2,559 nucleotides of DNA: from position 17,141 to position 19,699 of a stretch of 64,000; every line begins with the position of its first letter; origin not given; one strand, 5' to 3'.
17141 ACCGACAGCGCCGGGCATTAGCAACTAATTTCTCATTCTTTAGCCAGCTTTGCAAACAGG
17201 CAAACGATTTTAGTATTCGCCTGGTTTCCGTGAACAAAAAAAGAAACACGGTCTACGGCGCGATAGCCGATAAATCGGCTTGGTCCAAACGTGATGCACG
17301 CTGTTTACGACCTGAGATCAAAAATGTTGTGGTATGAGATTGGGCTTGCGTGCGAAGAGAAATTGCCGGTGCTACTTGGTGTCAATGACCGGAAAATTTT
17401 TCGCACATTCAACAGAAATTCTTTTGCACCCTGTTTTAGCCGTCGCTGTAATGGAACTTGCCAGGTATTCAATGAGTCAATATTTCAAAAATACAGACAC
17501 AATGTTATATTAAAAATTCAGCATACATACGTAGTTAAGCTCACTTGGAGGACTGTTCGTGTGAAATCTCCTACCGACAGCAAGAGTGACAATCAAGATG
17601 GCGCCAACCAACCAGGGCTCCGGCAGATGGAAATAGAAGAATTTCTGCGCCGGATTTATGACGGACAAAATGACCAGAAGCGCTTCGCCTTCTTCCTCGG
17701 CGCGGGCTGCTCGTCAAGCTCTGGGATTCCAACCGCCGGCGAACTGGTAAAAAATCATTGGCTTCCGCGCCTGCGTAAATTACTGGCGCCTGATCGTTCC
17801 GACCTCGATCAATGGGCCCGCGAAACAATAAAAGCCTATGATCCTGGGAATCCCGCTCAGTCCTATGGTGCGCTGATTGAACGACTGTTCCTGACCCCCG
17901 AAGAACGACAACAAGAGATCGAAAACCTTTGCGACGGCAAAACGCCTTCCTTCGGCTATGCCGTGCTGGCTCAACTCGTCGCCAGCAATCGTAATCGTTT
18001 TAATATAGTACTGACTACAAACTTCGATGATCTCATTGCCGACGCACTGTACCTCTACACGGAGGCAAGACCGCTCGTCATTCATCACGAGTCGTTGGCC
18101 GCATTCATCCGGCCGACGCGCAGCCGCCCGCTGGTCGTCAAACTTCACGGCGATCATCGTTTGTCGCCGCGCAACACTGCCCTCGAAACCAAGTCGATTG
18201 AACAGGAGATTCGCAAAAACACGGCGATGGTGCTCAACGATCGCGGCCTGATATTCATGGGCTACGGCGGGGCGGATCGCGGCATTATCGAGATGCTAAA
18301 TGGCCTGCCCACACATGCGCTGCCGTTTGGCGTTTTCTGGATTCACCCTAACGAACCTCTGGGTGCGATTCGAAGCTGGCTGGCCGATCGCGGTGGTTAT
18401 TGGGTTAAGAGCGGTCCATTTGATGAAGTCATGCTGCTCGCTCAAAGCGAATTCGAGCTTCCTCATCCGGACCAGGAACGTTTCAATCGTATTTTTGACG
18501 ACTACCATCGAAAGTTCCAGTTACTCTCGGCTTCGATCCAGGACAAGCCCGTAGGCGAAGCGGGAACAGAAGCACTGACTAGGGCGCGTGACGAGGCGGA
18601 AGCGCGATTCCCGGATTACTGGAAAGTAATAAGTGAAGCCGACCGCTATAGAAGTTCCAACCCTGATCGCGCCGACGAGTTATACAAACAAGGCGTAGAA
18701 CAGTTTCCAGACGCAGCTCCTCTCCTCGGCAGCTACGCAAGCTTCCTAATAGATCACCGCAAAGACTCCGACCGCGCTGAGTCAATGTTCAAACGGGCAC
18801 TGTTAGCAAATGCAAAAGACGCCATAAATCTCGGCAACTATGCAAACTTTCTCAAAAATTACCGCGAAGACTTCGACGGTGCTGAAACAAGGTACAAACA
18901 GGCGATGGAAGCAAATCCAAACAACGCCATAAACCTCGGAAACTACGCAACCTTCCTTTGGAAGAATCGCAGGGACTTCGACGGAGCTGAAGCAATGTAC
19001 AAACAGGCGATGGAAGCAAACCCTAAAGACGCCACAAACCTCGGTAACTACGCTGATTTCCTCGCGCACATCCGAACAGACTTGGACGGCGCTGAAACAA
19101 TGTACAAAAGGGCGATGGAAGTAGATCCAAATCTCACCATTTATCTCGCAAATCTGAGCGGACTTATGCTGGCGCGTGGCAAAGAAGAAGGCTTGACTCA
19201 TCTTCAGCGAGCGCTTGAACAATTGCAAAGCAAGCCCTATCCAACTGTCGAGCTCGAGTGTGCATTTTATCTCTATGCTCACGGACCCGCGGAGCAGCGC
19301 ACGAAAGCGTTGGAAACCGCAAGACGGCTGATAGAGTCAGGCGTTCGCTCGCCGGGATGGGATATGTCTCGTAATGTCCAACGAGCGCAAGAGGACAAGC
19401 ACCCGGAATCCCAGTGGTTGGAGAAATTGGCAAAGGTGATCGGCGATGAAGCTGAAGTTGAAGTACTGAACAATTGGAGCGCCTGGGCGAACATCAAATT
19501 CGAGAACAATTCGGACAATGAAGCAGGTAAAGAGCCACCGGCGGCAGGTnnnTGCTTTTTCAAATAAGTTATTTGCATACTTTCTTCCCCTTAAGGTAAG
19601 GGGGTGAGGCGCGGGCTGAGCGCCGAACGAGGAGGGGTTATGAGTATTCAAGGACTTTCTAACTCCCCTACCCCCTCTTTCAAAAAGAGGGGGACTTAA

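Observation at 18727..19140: Near-identical 102-nt tandem repeats inside the SIR2-TPR gene (one TPR per repeat)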

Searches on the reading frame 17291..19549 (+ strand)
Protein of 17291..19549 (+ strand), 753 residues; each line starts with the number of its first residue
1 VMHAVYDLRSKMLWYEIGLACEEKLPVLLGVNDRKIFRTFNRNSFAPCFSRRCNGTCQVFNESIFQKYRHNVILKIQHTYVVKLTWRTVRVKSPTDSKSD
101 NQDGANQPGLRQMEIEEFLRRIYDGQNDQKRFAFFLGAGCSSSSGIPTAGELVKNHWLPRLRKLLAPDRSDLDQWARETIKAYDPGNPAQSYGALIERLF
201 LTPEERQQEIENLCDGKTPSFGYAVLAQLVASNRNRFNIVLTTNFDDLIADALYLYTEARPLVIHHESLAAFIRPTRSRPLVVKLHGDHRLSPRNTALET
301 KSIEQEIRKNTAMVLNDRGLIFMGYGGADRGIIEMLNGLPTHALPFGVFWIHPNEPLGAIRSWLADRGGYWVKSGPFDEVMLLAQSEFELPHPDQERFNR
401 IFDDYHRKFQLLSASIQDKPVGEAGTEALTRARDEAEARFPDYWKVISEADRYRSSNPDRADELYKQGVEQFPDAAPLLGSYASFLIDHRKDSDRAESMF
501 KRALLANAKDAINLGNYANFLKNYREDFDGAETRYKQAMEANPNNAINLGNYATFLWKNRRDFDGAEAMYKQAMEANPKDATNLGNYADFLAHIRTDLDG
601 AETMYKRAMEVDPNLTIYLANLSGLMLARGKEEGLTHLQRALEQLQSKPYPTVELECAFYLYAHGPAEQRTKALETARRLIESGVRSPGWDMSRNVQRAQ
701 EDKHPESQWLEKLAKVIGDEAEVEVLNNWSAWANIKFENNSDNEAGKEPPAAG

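Call 6: search_protein_families(library=pfam, proteins=[window:17291-19549:+], max_evalue=0.1)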
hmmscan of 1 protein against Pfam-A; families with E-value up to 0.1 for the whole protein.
window:17291-19549:+ (753 aa): 16 families
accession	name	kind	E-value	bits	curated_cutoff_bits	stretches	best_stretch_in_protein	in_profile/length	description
PF14559.12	TPR_19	-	1.9e-13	51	25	3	526-581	5-59/68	Tetratricopeptide repeat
PF25474.1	TPR_TmcB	-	1.1e-10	42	27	2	566-612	73-119/125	TmcB, TPR repeats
PF13431.12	TPR_17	-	1.4e-10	41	24.4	1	535-567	2-33/34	Tetratricopeptide repeat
PF13289.12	SIR2_2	-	7.3e-10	39.5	24.5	1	239-342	2-108/141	SIR2-like domain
PF13428.12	TPR_14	-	3e-08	34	23.5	0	559-589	13-43/44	Tetratricopeptide repeat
PF23240.1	HAT_PRP39_N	-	1.4e-05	25.7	27.7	1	442-511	49-122/168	PRP39 N-terminal HAT repeat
PF23241.1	HAT_PRP39_C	-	4.5e-05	24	33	1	482-584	31-130/139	PRP39 C-terminal HAT repeat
PF13432.12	TPR_16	-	0.00019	22.2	32.7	1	525-581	10-65/65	Tetratricopeptide repeat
PF13424.12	TPR_12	-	0.00021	21.8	30.1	0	514-576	6-74/77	Tetratricopeptide repeat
PF13181.12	TPR_8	-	0.00061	20.2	25.7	0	561-580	15-34/34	Tetratricopeptide repeat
PF00515.34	TPR_1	-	0.0011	19.2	27.8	0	559-580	13-34/34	Tetratricopeptide repeat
PF13414.12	TPR_11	-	0.0012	18.9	26.8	0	525-546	7-28/42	TPR repeat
PF07719.23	TPR_2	-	0.0013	19.1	27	0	559-580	13-34/34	Tetratricopeptide repeat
PF25064.1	ARM_TT21_5th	-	0.013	16.3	27.8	0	525-583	14-71/117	TT21 fifth ARM repeats domain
PF23914.1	TPR_CcmH_CycH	-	0.019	15.2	42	0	527-604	65-143/158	Cytochrome c-type biogenesis protein H TPR domain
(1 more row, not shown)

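Call 7: search_protein_families(library=padloc, proteins=[window:17291-19549:+], max_evalue=0.1)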
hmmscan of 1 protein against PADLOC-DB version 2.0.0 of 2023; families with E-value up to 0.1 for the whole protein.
window:17291-19549:+ (753 aa): 14 families
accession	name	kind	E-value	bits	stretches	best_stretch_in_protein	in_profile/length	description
PDLC02419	Aga_SIR2-PNTD1-PNTD2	-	2.8e-39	133.3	1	129-381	5-276/558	Class I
PDLC02420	Aga_SIR2-PNTD1-PNTD2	-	3.5e-36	122.8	1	111-355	2-253/1010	Class I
PDLC02384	pAgo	-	2.3e-31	106.9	1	112-410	4-315/1030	-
PDLC02401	Aga_SIR2-PNTD1-PNTD2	-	8.1e-30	102.1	1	185-364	43-227/524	Class I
PDLC05061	PDC-S65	-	6.5e-25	86.4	1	128-374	29-276/592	-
PDLC02402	Aga_SIR2-PNTD1-PNTD2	-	6e-23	78.9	1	127-351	10-245/876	Class I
PDLC05060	PDC-S65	-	8.1e-09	32.9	1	202-327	8-138/503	-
PDLC00407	ThsA1|ThsA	-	3.5e-05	20.6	1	239-291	105-155/478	STALD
PDLC02418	Aga_SIR2-Kinase-PNTD1-PNTD2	-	0.0012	15.1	1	279-351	29-104/756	Class I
PDLC03856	LmuA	-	0.002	15.4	1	129-287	14-161/433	-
PDLC04093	SIR2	-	0.0022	15.1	1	127-182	20-61/395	-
PDLC04084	SIR2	-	0.0094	13.2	1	116-155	27-65/414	-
PDLC04081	SIR2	-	0.0097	13.1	1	113-186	3-69/345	-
PDLC02408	Aga_SIR2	-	0.042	10.9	1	129-155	5-31/343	Class II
